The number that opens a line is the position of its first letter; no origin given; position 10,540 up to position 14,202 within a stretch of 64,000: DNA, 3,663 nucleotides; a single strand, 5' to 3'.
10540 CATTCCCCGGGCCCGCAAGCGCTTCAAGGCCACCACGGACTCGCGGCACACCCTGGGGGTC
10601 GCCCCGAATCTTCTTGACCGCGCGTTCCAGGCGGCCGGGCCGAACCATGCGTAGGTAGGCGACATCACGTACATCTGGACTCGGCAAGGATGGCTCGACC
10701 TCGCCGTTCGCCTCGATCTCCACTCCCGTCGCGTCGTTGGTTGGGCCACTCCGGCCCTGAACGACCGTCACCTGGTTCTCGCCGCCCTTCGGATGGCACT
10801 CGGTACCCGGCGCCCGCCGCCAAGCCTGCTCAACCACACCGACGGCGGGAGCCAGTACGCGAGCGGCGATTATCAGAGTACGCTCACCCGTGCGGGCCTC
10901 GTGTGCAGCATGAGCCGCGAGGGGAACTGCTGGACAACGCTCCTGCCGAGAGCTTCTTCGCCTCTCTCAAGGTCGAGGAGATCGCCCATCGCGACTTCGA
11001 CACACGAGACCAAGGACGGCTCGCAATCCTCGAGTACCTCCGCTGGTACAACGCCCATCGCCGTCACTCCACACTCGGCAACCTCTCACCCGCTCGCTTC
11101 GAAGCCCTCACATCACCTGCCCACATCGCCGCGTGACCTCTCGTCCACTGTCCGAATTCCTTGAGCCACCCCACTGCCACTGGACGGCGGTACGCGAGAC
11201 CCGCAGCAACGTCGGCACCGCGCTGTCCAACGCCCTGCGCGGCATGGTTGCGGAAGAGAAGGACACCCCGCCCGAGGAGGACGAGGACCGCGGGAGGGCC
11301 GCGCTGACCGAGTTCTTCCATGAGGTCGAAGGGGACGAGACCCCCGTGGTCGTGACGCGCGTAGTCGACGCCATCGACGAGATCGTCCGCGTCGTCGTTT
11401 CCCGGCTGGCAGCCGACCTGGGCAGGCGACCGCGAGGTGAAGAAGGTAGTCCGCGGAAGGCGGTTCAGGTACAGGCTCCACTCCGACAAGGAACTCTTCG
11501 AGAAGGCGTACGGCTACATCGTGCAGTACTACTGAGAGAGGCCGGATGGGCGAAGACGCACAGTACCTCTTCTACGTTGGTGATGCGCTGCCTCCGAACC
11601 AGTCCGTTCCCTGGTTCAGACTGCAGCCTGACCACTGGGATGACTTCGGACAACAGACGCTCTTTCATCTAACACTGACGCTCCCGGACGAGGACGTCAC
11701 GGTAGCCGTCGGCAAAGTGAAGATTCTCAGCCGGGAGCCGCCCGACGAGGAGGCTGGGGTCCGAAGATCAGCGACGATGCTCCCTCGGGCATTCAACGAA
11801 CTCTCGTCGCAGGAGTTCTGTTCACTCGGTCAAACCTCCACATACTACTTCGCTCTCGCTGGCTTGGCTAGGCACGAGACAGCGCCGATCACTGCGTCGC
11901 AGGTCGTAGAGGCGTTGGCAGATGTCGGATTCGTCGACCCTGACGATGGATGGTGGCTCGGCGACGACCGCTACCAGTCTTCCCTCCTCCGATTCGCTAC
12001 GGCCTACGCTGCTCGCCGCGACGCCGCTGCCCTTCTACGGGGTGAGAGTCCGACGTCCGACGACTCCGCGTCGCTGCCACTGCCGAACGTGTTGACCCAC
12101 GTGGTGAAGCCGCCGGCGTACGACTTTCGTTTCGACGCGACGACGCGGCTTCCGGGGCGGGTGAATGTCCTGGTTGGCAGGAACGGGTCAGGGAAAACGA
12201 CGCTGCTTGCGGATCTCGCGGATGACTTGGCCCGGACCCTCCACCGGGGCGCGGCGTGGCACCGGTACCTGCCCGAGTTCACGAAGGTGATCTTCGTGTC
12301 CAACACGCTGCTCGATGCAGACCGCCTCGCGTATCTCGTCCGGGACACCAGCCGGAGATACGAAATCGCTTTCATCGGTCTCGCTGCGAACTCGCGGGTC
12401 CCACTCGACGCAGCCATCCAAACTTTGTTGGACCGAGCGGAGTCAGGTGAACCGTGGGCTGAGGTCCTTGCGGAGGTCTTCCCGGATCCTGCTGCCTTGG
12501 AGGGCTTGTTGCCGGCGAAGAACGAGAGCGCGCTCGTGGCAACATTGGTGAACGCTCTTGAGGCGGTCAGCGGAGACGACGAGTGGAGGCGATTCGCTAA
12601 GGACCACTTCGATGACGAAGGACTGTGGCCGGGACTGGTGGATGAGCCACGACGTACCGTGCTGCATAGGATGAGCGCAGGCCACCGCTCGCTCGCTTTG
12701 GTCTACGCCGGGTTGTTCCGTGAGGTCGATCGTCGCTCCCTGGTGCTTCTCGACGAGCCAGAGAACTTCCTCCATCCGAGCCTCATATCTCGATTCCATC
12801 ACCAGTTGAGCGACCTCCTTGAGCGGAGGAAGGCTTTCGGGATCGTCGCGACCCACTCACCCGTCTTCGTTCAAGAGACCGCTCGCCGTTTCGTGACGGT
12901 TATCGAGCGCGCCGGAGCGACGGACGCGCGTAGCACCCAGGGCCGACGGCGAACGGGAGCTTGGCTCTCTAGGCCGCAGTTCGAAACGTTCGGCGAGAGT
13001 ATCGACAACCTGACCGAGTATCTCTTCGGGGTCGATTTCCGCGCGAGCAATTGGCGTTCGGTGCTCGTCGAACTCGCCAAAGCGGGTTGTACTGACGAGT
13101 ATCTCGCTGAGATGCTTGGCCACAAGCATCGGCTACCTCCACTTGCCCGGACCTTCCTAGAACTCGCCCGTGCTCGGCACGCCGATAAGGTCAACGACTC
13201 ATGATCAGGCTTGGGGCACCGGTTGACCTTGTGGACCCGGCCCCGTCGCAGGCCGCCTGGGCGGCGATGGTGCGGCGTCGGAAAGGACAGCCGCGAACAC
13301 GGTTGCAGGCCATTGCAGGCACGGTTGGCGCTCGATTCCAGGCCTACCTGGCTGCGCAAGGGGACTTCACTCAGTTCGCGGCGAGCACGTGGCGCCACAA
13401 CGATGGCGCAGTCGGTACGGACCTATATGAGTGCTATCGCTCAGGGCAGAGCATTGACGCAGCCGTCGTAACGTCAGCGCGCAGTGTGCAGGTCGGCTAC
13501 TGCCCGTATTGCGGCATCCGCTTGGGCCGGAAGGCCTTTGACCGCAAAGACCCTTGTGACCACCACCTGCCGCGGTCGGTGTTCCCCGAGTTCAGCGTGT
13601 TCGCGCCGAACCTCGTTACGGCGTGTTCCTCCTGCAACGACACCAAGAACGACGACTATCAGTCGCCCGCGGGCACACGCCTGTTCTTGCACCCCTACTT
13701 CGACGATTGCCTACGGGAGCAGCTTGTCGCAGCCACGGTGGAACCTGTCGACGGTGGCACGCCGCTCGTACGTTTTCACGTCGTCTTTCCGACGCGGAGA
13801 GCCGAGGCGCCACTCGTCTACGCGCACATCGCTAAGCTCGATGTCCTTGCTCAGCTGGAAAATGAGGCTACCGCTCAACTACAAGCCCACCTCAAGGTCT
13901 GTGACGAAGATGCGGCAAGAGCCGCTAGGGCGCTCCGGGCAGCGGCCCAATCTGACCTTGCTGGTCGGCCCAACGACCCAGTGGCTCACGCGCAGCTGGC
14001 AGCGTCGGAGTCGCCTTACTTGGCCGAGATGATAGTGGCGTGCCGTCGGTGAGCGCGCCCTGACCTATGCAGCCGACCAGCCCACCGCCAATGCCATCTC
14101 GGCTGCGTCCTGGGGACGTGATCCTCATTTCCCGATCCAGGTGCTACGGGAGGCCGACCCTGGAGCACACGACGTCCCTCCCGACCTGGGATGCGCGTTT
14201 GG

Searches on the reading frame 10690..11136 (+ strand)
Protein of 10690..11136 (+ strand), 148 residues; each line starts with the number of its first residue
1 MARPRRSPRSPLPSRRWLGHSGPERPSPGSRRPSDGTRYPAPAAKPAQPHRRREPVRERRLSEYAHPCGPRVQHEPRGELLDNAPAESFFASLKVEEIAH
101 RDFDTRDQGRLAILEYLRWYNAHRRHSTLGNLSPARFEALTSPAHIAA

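Call 35: search_protein_families(library=pfam, proteins=[window:10690-11136:+], max_evalue=0.01)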
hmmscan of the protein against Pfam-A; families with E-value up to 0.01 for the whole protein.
window:10690-11136:+ (148 aa): 2 families
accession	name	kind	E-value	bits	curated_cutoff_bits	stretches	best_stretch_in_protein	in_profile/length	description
PF13333.12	rve_2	-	4.7e-14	52.7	22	1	87-138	1-52/56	Integrase core domain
PF13683.12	rve_3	-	3.5e-11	43.1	26.5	1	75-134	8-67/67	Integrase core domain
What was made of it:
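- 10690..11136 (+): Integrase-core (rve_2/rve_3) transposase fragment. It is island context only. Pfam (call 35).
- Checked: There is also an rve transposase fragment at 10690-11136 (call 35).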

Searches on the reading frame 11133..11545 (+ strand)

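Call 96: search_dna_similar(query=window:11133-11545:+, collection=plasmids, mode=protein, max_rows=8, max_evalue=0.001)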
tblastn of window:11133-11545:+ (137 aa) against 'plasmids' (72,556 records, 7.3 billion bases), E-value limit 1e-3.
Records with a match: 2; places in all: 2; records where one place covers at least 80% of the query: 0.
Best place of each record, by identity: 60-80% 1; <60% 1.
By first word of the organism name: Streptomyces 1; uncultured 1.
By predicted mobility (MOB-suite, as given by PLSDB): conjugative 1; non-mobilizable 1.
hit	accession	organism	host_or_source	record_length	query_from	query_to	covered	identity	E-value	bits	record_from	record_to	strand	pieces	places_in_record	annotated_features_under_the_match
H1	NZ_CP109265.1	Streptomyces hirsutus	-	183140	53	134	43%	54.2%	2e-5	71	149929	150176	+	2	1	type I restriction endonuclease subunit R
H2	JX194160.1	uncultured bacterium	-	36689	53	88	26%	66.7%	3e-5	49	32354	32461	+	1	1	putative type I restriction endonuclease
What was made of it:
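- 11289..11534 (+): Remnant of the C-terminal part of a type I restriction R subunit (hsdR). It is island context only. tblastn against plasmids, 54% identity to an annotated type I R subunit (call 96).
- Checked: The hsdR remnant is confirmed at about 11289-11534, 54% identical to a type I R subunit (call 96).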

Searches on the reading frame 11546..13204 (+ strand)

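Call 3: search_protein_families(library=pfam, proteins=[window:11546-13204:+], max_evalue=1)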
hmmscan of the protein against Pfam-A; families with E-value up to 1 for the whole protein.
window:11546-13204:+ (552 aa): 21 families
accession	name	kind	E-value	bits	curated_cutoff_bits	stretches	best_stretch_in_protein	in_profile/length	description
PF13304.12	AAA_21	-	1.3e-16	62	27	2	371-442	233-303/304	AAA domain, putative AbiEii toxin, Type IV TA system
PF13175.12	AAA_15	-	5.4e-09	36.6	32.1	2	371-442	296-374/374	AAA ATPase domain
PF02463.25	SMC_N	-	1.6e-05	24.9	40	2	200-222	20-42/220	RecF/RecN/SMC N terminal domain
PF00005.33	ABC_tran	-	3.3e-05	24.9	25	1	203-227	10-34/137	ABC transporter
PF13481.12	AAA_25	-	0.00017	21.7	27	1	204-252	33-79/195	AAA domain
PF13191.12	AAA_16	-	0.00073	20.5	32.6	1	205-338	25-124/167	AAA ATPase domain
PF05729.18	NACHT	-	0.00081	19.7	26.7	1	206-231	2-27/167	NACHT domain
PF13401.12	AAA_22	-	0.0014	19.4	27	1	207-247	8-33/130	AAA domain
PF25199.1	nSTAND_NTPase5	-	0.0064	16.8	34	1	202-240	39-77/145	Novel STAND NTPase 5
PF13476.12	AAA_23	-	0.0086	17.2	27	1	203-221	18-36/201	AAA domain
PF00448.28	SRP54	-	0.0092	16.1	22.7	1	206-230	3-27/196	SRP54-type protein, GTPase domain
PF13166.12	AAA_13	-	0.0093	15.1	36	1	192-221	5-33/713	AAA domain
PF13555.12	AAA_29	-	0.018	15.2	27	1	204-221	23-39/61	P-loop containing region of AAA domain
PF13399.11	LytR_C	-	0.038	15.4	22.2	0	117-167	16-66/86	LytR cell envelope-related transcriptional attenuator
PF13604.12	AAA_30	-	0.04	14.1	27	1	203-230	17-44/191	AAA domain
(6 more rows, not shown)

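Call 4: search_protein_families(library=padloc, proteins=[window:11546-13204:+], max_evalue=1)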
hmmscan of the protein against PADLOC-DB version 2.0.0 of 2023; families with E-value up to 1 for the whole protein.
window:11546-13204:+ (552 aa): 135 families (the best 25 are shown)
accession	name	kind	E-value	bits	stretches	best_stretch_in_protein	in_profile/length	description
PDLC04235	PDC-M01A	-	1.5e-69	233.2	1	17-522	13-484/510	-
PDLC04244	PDC-M01A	-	8.1e-67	224.1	1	18-539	16-474/482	-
PDLC00282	PtuA1|PtuA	-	9e-49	164.6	1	17-538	13-508/520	AAA ATPase domain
PDLC04236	PDC-M01A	-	1.1e-39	134.6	1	187-515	46-356/388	-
PDLC04239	PDC-M01A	-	1.8e-37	127.1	2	376-495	390-497/552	-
PDLC04238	PDC-M01A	-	2.7e-33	113.5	2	374-525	406-545/564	-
PDLC04240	PDC-M01A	-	4.3e-26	89.6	2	21-280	170-407/639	-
PDLC04242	PDC-M01A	-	5.5e-26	88.9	2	373-513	401-529/566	-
PDLC04243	PDC-M01A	-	1.8e-20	71.1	2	341-498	344-486/537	-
PDLC00303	PtuA1|PtuA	-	3.9e-18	63.7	2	372-443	212-283/386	AAA ATPase domain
PDLC02980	AriA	-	5.9e-18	63.9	2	371-442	233-303/304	-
PDLC00273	PtuA1|PtuA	-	7.4e-16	56.1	2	373-445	200-272/375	AAA ATPase domain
PDLC00283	PtuA1|PtuA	-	1.1e-15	55.7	2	369-463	270-367/448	AAA ATPase domain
PDLC00266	PtuA1|PtuA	-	1.4e-15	55.6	2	370-453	307-391/483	AAA ATPase domain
PDLC04241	PDC-M01A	-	9.1e-15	52.4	2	376-497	277-386/435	-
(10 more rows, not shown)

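Call 5: search_protein_families(library=ncbifam, proteins=[window:11546-13204:+], max_evalue=1)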
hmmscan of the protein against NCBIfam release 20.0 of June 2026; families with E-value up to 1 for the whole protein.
window:11546-13204:+ (552 aa): 61 families (the best 25 are shown)
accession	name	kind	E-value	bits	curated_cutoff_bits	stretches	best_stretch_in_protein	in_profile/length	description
TIGR04435.1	restrict_AAA_1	hypoth_equivalog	5.9e-11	41.8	300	1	394-503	416-521/568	restriction system-associated AAA family ATPase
NF047739.1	antiphage_MADS3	equivalog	5.4e-09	35.7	420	2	397-453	337-390/427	methylation-associated defense system AAA family ATPase MAD3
NF040873.1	AztA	equivalog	6e-08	32.5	220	2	203-226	17-40/191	zinc ABC transporter ATP-binding protein AztA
NF000355.4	ribo_prot_ABC_F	equivalog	8.6e-08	31.5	380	2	209-228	33-52/499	ribosomal protection-like ABC-F family protein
TIGR03410.1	urea_trans_UrtE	equivalog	5.5e-07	29.3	285.8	2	396-459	149-211/230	urea ABC transporter ATP-binding subunit UrtE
TIGR01189.1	ccmA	equivalog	1.5e-06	28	131.6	2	371-446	123-193/198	heme ABC exporter ATP-binding protein CcmA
NF010067.0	PRK13547.1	equivalog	1e-05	24.9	374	1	203-237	26-61/272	heme ABC transporter ATP-binding protein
NF041760.1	PtuA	equivalog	1.6e-05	24.1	500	2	201-224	69-92/524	retron Ec78 anti-phage system effector ATPase PtuA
NF010068.0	PRK13548.1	equivalog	2e-05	23.8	261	1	203-230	30-57/261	heme ABC transporter ATP-binding protein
NF041774.1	tung_ATPbind_TupC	equivalog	5e-05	22.4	400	2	396-447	146-197/319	tungstate ABC transporter ATP-binding protein TupC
NF038234.1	retron_eff_Eco8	equivalog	0.00011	20.9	250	1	399-446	275-329/679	retron Eco8 family effector endonuclease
TIGR01166.1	cbiO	subfamily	0.00016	21.2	211.8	1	204-228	18-42/190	cobalt ABC transporter, ATP-binding protein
NF000171.1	ABCF_producer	exception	0.00031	19.3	800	1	371-443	159-224/541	TlrC/CarA/OleB/SrmB family ABC-F type ribosomal protection protein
NF010061.0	PRK13538.1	equivalog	0.00043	19.8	195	1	203-225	30-52/211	cytochrome c biogenesis heme-transporting ATPase CcmA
NF000169.2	ABCF_Sal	exception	0.00048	18.9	725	1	393-453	145-201/542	Sal family ABC-F type ribosomal protection protein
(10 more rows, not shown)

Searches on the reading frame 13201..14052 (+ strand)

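Call 3: search_protein_families(library=pfam, proteins=[window:13201-14052:+], max_evalue=1)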
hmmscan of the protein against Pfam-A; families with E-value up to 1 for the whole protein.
window:13201-14052:+ (283 aa): 5 families
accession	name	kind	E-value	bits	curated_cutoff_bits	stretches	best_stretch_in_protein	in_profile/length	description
PF01844.29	HNH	-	0.00066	20.2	21.4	1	101-151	1-46/47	HNH endonuclease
PF24042.1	DUF7351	-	0.0056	16.9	31.2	1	84-183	52-134/177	Domain of unknown function (DUF7351)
PF07201.16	HrpJ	-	0.038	14.7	25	1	212-267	47-103/166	HrpJ-like domain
PF13395.12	HNH_4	-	0.071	13.5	22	1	101-153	1-52/54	HNH endonuclease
PF14279.12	HNH_5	-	0.074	13.4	27.5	1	135-159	29-53/56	HNH endonuclease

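Call 4: search_protein_families(library=padloc, proteins=[window:13201-14052:+], max_evalue=1)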
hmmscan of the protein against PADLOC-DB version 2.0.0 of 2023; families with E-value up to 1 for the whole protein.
window:13201-14052:+ (283 aa): 55 families (the best 25 are shown)
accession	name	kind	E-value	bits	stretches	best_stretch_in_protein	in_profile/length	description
PDLC04266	PDC-M01B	-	4.8e-30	103.1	1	22-229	17-219/281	-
PDLC04270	PDC-M01B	-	1.1e-28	98.4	1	22-238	18-228/280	-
PDLC04264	PDC-M01B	-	2.6e-24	84.5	1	27-258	23-257/282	-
PDLC04248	PDC-M01B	-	9.2e-23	79.3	1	96-238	32-166/216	-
PDLC04271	PDC-M01B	-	1.7e-22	78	1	17-245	12-236/291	-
PDLC04256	PDC-M01B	-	8.5e-21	72.7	1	99-239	106-241/285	-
PDLC04257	PDC-M01B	-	1.1e-18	65.6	1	95-225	91-216/287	-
PDLC04253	PDC-M01B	-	3.6e-18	64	1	96-234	103-235/366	-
PDLC04259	PDC-M01B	-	4.9e-18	64.1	1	99-226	95-214/277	-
PDLC04268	PDC-M01B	-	7e-18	62.9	1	46-175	37-155/275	-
PDLC04246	PDC-M01B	-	2.7e-15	54.8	1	97-174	89-160/280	-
PDLC04255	PDC-M01B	-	3.4e-15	54.5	1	75-198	83-200/285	-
PDLC04272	PDC-M01B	-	1.3e-14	52.6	1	21-171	16-160/288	-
PDLC04252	PDC-M01B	-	1.7e-14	51.6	1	118-234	108-223/294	-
PDLC04251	PDC-M01B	-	5.1e-14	50.3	1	98-179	98-171/279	-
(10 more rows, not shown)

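Call 5: search_protein_families(library=ncbifam, proteins=[window:13201-14052:+], max_evalue=1)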
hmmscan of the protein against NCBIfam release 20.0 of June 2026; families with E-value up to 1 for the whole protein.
window:13201-14052:+ (283 aa): 2 families
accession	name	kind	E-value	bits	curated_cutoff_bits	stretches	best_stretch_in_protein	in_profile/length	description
NF041761.1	PtuB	equivalog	0.00074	19.4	150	1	82-150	29-94/218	retron Ec78 anti-phage system effector HNH endonuclease PtuB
TIGR02646.1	TIGR02646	subfamily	0.16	12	52.15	1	88-147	14-69/144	retron system putative HNH endonuclease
